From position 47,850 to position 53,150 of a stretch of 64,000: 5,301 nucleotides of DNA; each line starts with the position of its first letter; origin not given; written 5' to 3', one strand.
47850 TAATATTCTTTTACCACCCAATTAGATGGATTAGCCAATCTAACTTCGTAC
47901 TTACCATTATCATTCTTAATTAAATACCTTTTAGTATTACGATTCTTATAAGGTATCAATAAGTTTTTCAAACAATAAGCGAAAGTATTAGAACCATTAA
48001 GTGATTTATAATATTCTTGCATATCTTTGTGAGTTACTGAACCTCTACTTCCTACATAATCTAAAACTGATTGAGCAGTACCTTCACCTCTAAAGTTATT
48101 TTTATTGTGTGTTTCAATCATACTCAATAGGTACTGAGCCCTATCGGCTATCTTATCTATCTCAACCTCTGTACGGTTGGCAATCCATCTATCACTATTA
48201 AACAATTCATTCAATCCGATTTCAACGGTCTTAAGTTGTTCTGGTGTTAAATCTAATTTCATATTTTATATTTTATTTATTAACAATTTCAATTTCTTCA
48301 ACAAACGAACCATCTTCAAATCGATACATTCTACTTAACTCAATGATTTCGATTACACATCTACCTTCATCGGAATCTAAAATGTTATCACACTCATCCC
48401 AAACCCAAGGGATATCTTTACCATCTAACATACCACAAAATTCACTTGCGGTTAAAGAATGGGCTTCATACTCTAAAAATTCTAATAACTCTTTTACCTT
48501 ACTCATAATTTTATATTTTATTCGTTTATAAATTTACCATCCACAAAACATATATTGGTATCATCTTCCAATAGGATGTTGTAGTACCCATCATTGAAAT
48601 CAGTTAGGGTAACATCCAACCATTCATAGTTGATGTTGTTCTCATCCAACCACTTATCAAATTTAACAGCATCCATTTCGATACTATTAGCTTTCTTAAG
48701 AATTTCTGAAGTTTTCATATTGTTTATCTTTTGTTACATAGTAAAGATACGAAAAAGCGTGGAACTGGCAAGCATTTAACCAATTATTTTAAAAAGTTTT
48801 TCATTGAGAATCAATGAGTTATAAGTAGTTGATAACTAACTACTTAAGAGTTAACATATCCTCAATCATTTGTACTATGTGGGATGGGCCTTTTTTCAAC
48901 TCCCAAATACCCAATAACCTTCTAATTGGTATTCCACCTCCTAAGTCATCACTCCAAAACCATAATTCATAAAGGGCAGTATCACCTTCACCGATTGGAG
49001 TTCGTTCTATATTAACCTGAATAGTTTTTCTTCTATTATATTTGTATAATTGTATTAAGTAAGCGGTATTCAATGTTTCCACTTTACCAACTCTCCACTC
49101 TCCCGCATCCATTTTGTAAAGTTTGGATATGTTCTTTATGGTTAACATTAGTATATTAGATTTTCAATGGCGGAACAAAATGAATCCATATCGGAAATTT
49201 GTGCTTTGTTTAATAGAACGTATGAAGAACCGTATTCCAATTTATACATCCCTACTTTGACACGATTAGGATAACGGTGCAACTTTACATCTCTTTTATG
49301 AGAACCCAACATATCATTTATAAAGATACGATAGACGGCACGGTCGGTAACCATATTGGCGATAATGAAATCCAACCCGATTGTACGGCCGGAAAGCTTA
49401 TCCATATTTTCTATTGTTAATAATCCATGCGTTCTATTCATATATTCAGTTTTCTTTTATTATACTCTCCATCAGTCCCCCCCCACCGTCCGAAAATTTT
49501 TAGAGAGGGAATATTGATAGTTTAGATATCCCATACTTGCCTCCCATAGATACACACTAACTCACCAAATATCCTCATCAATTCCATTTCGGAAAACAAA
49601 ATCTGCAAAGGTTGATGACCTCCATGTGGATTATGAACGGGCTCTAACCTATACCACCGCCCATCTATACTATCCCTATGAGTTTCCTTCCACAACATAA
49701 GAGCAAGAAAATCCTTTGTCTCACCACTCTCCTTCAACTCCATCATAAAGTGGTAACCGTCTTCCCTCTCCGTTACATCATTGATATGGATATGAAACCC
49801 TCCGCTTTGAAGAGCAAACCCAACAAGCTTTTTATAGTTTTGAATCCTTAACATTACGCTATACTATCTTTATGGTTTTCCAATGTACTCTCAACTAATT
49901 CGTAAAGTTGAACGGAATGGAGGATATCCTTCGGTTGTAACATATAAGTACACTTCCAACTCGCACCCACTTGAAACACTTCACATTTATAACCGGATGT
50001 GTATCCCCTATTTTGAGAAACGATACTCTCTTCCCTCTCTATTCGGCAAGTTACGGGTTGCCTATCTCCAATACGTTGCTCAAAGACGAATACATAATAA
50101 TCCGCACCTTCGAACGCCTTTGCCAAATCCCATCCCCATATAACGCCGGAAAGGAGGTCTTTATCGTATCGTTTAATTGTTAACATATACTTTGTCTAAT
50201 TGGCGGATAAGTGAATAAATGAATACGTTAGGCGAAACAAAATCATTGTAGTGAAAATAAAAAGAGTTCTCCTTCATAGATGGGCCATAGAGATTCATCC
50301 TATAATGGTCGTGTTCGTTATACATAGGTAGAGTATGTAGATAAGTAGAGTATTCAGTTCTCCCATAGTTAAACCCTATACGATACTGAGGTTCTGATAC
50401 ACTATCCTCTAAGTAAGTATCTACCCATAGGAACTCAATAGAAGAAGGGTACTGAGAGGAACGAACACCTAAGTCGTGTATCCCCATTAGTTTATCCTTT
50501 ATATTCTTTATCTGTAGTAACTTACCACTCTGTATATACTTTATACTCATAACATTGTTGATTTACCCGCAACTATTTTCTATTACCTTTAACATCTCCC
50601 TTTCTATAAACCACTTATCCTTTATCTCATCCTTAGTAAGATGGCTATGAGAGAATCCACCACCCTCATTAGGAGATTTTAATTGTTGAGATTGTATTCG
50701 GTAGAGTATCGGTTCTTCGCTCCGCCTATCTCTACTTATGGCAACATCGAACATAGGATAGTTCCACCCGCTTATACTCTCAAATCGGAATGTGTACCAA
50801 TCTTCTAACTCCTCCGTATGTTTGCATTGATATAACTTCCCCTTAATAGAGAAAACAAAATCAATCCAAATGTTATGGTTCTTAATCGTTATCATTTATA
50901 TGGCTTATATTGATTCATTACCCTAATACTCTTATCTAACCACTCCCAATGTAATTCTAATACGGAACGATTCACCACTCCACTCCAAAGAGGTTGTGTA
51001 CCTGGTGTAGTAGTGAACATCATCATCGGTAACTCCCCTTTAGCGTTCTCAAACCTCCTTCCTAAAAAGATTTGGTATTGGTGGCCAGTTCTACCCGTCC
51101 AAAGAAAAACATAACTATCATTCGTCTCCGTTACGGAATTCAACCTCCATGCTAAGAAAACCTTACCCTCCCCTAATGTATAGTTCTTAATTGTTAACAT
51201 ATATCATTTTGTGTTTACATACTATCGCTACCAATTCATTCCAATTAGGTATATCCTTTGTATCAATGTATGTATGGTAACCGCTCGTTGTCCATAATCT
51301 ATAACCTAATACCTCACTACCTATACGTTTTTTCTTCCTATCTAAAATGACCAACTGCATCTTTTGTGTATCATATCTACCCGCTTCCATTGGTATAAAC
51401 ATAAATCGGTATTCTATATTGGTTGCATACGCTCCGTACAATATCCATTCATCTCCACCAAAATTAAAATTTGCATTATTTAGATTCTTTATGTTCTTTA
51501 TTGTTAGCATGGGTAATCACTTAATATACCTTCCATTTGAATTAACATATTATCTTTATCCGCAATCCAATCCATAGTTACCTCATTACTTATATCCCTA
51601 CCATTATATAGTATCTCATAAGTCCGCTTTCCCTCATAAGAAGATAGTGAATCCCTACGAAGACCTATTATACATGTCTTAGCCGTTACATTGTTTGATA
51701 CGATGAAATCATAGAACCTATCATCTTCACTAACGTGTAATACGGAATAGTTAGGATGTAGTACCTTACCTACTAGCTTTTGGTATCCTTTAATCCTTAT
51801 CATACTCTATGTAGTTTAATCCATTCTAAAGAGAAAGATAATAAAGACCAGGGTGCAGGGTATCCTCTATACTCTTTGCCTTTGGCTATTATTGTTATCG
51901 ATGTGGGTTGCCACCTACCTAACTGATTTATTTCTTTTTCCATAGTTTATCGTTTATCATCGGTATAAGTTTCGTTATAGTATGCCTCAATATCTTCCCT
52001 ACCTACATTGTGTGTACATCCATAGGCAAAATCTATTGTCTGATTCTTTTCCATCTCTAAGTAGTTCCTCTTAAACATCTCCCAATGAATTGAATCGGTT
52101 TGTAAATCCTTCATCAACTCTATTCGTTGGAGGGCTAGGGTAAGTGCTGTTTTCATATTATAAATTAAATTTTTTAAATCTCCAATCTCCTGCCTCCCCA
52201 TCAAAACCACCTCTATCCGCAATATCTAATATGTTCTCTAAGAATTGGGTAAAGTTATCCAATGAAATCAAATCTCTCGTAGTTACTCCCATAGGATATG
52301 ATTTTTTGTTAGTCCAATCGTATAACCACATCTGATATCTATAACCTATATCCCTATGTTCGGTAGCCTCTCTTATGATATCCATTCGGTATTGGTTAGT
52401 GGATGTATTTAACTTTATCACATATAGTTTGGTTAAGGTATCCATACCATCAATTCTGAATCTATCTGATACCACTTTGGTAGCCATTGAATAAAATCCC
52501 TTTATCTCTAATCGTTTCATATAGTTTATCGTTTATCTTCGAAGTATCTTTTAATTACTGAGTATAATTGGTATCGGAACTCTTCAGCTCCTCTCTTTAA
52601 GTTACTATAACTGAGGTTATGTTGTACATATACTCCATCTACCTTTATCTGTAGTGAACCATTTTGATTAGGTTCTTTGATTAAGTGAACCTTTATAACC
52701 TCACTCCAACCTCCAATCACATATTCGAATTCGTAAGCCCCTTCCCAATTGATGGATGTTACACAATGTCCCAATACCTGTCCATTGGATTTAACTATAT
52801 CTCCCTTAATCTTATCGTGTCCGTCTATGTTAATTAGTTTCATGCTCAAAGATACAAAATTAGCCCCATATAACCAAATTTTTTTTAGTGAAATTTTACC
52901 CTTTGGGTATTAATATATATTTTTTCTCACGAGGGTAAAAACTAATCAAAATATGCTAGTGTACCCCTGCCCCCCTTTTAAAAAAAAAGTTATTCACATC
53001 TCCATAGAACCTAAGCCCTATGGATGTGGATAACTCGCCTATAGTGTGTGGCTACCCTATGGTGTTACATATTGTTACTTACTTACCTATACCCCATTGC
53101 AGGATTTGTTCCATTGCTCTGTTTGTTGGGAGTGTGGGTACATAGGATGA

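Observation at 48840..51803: Translationally coupled tandem array of nine divergent paralogs with a conserved MLTIKN N-terminus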

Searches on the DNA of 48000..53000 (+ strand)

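Call 3: search_dna_similar(query=window:48000-53000:+, collection=phages, mode=near, max_rows=30)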
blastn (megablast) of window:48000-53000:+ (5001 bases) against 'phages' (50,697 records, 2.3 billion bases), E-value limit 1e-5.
No match.

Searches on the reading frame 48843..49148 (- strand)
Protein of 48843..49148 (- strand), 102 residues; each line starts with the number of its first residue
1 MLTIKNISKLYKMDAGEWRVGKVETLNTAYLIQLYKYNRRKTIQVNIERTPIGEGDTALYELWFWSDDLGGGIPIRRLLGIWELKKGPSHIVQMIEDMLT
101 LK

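Call 6: search_protein_families(library=pfam, proteins=[window:48843-49148:-], max_evalue=1)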
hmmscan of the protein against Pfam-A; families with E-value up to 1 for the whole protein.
window:48843-49148:- (102 aa): 0 families

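Call 7: search_protein_families(library=phrogs, proteins=[window:48843-49148:-], max_evalue=1)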
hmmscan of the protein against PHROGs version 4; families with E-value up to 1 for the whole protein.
window:48843-49148:- (102 aa): 1 family
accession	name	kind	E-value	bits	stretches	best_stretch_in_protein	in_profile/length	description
phrog_18327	-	unknown function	0.21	12.5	1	72-97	22-47/68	-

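Call 54: search_solved_structures(query=A4, max_evalue=10)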
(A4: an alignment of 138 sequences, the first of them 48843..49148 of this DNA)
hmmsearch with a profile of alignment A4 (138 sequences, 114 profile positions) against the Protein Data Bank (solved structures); distinct sequences matched with E-value up to 10: 2.
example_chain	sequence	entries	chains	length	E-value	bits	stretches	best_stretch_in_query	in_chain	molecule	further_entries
6chg_D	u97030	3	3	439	0.53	13.7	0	17-63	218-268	KLLA0A08800p | Swd1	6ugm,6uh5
5apx_A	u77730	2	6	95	0.57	13.6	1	70-109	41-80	GENERAL CONTROL PROTEIN GCN4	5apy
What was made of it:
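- On Any curated protein family (Pfam-A, PHROGs, NCBIfam, PADLOC) or solved structure: PDB profile search: best E = 0.5 (call 54).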

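Call 55: search_protein_families(library=pfam, alignment_id=A4, max_evalue=1)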
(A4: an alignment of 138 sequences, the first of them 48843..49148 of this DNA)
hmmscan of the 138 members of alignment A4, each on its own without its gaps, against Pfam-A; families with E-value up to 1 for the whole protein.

A. member 1, window:48843-49148:- (102 aa): 0 families

B. families by the number of members that match (of 138 scanned): 76 families (the first 25 are shown)
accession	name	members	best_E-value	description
PF10792.14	DUF2605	1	0.0061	Protein of unknown function (DUF2605)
PF21964.2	NSF_ATPase_lid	1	0.016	NSF, AAA+ ATPase lid domain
PF14731.12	Staphopain_pro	1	0.016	Staphopain proregion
PF09998.14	DUF2239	1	0.019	Uncharacterized protein conserved in bacteria (DUF2239)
PF01125.22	BUD31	1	0.019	Pre-mRNA-splicing factor BUD31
PF11581.13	Argos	1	0.023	Antagonist of EGFR signalling, Argos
PF11141.13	DUF2914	1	0.024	Protein of unknown function (DUF2914)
PF01776.22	Ribosomal_L22e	1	0.029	Ribosomal L22e protein family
PF02365.20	NAM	1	0.031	No apical meristem (NAM) protein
PF23728.1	Tubby_C_like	1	0.033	Tubby C-terminal like domain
PF00054.30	Laminin_G_1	1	0.034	Laminin G domain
PF17678.7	Glyco_hydro_92N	1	0.034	Glycosyl hydrolase family 92 N-terminal domain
PF16595.10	Cas9_PI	1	0.034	PAM-interacting domain of CRISPR-associated endonuclease Cas9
PF04881.20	Adeno_GP19K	1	0.038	Adenovirus GP19K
PF07906.18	Toxin_15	1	0.04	ShET2 enterotoxin, N-terminal region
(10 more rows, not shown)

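Call 56: search_protein_families(library=phrogs, alignment_id=A4, max_evalue=0.01)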
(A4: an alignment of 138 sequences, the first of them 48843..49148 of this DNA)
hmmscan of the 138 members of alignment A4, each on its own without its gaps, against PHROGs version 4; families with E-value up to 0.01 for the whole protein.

A. member 1, window:48843-49148:- (102 aa): 0 families

B. families by the number of members that match (of 138 scanned): 8 families
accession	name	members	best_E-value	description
phrog_35253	-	1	8e-05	-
phrog_1106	-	1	0.0018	unknown function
phrog_18982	-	1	0.0018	-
phrog_5152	-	1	0.0024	-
phrog_11139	-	1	0.0025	-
phrog_16419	-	1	0.0033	-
phrog_25827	-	1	0.0045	-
phrog_20448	-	1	0.0099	-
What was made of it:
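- On Any curated protein family (Pfam-A, PHROGs, NCBIfam, PADLOC) or solved structure: PHROGs: only isolated single-member hits (calls 7, 56).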

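Call 57: predict_structure(alignment_id=A4)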
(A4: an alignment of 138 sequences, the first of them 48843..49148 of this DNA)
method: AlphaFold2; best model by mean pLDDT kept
length: 102 residues; sequences in the alignment: 138
mean_pLDDT: 93.8   pTM: 0.85
mean pLDDT of the five models: 93.8, 93.8, 93.8, 93.5, 93.1
residues with pLDDT >= 90: 85; 70-90: 14; 50-70: 3; < 50: 0
segments of 3 or more residues with pLDDT < 50: none
pLDDT, mean of each block of 10 residues (from residue 1): 96 97 98 92 96 94 84 91 96 96 78
secondary structure, 60 per line:
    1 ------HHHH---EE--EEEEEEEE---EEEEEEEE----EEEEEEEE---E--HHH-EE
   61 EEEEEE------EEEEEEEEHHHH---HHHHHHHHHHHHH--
elements in order: H7-10 E18-25 E29-36 E41-48 E59-66 E73-80 H81-84 H88-100
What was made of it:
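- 48840..49148 (-): Member 9 (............, 102 aa), the last gene of the operon. AlphaFold pLDDT 93.8, pTM 0.85 (call 57).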

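Call 106: search_protein_families(library=ncbifam, proteins=[window:48843-49148:-], max_evalue=0.1)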
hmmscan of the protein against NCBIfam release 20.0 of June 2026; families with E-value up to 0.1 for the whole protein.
window:48843-49148:- (102 aa): 1 family
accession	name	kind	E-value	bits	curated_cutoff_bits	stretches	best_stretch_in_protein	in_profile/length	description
NF006989.0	PRK09454.1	equivalog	0.0078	15.6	264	1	6-54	75-123/251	glycerophosphodiester phosphodiesterase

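Call 107: search_protein_families(library=padloc, proteins=[window:48843-49148:-], max_evalue=0.1)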
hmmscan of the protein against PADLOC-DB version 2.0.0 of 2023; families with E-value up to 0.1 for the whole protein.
window:48843-49148:- (102 aa): 0 families
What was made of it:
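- Tried and rejected: Pfam, PHROGs, NCBIfam and PADLOC scans gave nothing (calls 6, 7, 55, 56, 106, 107).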

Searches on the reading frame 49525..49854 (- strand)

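Call 6: search_protein_families(library=pfam, proteins=[window:49525-49854:-], max_evalue=1)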
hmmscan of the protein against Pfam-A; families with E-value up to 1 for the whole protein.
window:49525-49854:- (110 aa): 0 families

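Call 7: search_protein_families(library=phrogs, proteins=[window:49525-49854:-], max_evalue=1)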
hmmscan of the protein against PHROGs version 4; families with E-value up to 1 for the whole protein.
window:49525-49854:- (110 aa): 2 families
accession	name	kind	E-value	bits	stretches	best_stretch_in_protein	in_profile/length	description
phrog_31113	-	unknown function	0.11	13.6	1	6-44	112-150/166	-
phrog_3443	-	unknown function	0.11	13.1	1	15-101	23-110/115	-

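Call 106: search_protein_families(library=ncbifam, proteins=[window:49525-49854:-], max_evalue=0.1)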
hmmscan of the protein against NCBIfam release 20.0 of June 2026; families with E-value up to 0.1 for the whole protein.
window:49525-49854:- (110 aa): 0 families

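Call 107: search_protein_families(library=padloc, proteins=[window:49525-49854:-], max_evalue=0.1)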
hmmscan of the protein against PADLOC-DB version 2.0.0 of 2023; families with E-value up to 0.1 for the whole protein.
window:49525-49854:- (110 aa): 0 families

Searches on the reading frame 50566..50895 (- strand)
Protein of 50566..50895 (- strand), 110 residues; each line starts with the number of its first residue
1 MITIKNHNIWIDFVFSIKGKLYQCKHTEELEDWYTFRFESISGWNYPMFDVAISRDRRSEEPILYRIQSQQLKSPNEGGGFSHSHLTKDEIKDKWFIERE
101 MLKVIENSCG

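Call 6: search_protein_families(library=pfam, proteins=[window:50566-50895:-], max_evalue=1)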
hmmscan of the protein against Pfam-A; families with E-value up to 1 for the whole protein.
window:50566-50895:- (110 aa): 0 families

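Call 7: search_protein_families(library=phrogs, proteins=[window:50566-50895:-], max_evalue=1)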
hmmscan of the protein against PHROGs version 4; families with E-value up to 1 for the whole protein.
window:50566-50895:- (110 aa): 0 families

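Call 106: search_protein_families(library=ncbifam, proteins=[window:50566-50895:-], max_evalue=0.1)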
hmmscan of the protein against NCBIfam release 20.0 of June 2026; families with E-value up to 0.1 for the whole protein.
window:50566-50895:- (110 aa): 0 families

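Call 107: search_protein_families(library=padloc, proteins=[window:50566-50895:-], max_evalue=0.1)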
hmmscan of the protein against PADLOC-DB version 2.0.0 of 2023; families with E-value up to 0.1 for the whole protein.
window:50566-50895:- (110 aa): 1 family
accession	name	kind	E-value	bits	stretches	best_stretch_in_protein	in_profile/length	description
PDLC03280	MTase_II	-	0.006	14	1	2-62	171-229/320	Type II methyltransferase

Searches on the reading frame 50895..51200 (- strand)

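Call 6: search_protein_families(library=pfam, proteins=[window:50895-51200:-], max_evalue=1)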
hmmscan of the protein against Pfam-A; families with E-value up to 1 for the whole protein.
window:50895-51200:- (102 aa): 0 families

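Call 7: search_protein_families(library=phrogs, proteins=[window:50895-51200:-], max_evalue=1)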
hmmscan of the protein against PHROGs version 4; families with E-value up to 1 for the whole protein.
window:50895-51200:- (102 aa): 1 family
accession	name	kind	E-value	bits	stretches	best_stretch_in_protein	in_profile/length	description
phrog_35184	-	unknown function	0.21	12.4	1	70-95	28-53/74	-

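Call 106: search_protein_families(library=ncbifam, proteins=[window:50895-51200:-], max_evalue=0.1)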
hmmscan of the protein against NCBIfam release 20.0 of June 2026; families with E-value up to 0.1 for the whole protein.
window:50895-51200:- (102 aa): 0 families

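Call 107: search_protein_families(library=padloc, proteins=[window:50895-51200:-], max_evalue=0.1)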
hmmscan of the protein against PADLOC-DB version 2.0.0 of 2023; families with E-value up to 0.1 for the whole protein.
window:50895-51200:- (102 aa): 0 families
